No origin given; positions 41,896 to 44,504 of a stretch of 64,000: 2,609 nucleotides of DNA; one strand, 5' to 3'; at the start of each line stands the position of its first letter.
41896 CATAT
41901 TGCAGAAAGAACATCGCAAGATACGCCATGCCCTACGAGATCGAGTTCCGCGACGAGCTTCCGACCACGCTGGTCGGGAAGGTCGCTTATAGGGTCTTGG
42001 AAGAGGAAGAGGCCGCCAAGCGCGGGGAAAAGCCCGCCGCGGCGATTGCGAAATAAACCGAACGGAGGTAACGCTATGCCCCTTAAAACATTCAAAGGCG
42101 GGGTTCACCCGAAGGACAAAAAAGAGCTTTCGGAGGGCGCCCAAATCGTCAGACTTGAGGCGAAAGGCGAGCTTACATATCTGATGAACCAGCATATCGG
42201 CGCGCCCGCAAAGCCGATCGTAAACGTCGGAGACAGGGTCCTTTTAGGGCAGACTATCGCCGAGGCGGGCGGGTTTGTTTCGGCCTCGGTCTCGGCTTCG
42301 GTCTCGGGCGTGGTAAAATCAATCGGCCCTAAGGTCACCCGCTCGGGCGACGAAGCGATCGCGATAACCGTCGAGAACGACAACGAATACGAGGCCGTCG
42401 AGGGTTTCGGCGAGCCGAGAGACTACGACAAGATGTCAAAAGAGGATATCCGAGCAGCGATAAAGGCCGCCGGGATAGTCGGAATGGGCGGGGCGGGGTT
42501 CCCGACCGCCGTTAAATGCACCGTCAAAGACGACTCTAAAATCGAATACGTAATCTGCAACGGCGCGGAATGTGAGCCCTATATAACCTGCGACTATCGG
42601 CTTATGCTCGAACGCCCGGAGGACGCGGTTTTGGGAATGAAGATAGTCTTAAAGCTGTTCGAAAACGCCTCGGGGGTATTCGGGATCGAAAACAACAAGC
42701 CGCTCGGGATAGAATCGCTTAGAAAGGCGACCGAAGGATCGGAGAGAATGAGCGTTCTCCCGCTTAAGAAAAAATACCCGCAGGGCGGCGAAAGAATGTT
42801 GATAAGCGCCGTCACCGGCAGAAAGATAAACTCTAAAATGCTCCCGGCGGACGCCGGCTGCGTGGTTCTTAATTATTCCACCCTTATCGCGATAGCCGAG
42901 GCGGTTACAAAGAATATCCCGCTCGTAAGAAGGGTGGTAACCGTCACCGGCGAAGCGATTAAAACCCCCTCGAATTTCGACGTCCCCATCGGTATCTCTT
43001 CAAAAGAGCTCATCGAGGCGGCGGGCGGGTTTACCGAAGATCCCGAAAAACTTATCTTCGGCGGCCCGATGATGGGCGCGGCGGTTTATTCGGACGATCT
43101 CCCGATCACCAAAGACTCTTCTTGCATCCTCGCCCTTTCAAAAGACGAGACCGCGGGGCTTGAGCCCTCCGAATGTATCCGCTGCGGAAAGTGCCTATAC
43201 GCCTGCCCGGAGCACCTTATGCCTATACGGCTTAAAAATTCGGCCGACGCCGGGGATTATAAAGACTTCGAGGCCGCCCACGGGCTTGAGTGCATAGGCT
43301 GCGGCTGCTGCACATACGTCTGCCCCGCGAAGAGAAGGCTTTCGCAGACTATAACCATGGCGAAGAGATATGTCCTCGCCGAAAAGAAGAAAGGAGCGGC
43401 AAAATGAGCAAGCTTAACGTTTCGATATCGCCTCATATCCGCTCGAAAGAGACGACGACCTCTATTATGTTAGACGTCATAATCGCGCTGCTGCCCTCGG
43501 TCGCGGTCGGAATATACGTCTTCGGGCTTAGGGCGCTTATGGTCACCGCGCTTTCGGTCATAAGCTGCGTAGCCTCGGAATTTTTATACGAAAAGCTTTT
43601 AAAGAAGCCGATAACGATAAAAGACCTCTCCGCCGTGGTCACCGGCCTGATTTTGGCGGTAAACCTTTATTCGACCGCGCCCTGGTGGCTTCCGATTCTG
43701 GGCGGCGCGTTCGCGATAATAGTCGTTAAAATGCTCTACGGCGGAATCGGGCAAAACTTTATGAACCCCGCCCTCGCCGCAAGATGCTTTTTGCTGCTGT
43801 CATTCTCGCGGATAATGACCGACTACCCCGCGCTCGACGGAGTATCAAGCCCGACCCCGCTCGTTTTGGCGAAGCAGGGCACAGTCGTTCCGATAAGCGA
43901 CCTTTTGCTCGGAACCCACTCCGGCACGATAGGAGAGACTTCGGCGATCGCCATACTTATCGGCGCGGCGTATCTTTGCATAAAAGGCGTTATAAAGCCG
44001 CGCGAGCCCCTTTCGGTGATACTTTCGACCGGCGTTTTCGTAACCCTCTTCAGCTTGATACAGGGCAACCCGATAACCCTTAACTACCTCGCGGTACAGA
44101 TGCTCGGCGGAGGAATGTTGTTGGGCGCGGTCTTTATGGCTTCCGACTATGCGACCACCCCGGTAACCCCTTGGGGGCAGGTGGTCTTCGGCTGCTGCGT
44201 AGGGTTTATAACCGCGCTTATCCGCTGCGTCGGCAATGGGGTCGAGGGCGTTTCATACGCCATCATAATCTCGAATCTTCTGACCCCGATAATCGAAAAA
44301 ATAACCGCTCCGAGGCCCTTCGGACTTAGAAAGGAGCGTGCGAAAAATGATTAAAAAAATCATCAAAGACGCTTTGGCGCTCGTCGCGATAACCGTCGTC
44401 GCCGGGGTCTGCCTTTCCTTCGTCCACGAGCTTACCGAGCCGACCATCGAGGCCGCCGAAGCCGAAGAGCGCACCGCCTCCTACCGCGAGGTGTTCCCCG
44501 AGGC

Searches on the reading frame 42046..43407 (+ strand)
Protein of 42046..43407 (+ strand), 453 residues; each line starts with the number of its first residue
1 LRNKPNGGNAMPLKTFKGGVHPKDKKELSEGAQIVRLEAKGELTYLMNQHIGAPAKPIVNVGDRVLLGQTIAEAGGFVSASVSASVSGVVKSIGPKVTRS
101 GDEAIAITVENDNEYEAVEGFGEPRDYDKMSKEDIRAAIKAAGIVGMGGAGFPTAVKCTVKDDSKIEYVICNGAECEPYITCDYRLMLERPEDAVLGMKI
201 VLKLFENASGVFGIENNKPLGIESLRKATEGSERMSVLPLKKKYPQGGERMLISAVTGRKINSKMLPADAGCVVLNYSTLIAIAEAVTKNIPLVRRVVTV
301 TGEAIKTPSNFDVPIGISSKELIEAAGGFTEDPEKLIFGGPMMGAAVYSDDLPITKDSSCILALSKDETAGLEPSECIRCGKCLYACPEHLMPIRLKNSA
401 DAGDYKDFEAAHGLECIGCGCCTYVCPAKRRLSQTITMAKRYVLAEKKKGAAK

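Call 38: search_protein_families(library=pfam, proteins=[window:42046-43407:+], max_evalue=0.0001)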
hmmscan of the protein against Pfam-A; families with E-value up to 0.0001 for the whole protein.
window:42046-43407:+ (453 aa): 11 families
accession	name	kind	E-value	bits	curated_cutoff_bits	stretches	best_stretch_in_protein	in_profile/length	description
PF01512.22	Complex1_51K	-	1.8e-48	164.7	31.2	1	139-284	1-149/150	Nuo51 FMN-binding domain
PF13375.12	RnfC_N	-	9.6e-33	112.7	25.6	1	15-114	2-101/101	RnfC Barrel sandwich hybrid domain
PF10531.15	SLBB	-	5.8e-14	52.1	27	1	297-344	1-53/55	SLBB domain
PF12838.12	Fer4_7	-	4.9e-08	33.8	27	1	377-428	2-50/52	4Fe-4S dicluster domain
PF14697.11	Fer4_21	-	1.1e-07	32.3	35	1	372-428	3-53/59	4Fe-4S dicluster domain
PF13237.11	Fer4_10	-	2e-07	31.3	25.5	1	372-427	4-53/53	4Fe-4S dicluster domain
PF13187.11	Fer4_9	-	4.5e-06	27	27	1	376-429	1-50/52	4Fe-4S dicluster domain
PF12797.12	Fer4_2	-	5.4e-06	26.5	24.5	0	374-389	7-22/22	4Fe-4S binding domain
PF13183.11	Fer4_8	-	1.5e-05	25.9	27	0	375-429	3-67/68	4Fe-4S dicluster domain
PF13534.11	Fer4_17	-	3e-05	24.9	22.2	0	371-391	40-60/61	4Fe-4S dicluster domain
PF12800.12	Fer4_4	-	7.2e-05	23.2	24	0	374-388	1-15/17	4Fe-4S binding domain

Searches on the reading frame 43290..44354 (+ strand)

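Call 38: search_protein_families(library=pfam, proteins=[window:43290-44354:+], max_evalue=0.0001)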
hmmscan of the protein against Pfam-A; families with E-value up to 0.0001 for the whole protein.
window:43290-44354:+ (354 aa): 1 family
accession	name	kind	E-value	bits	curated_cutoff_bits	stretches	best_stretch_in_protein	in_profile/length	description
PF03116.20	NQR2_RnfD_RnfE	-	3.6e-106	355.3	27.7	1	44-345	2-296/296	NQR2, RnfD, RnfE family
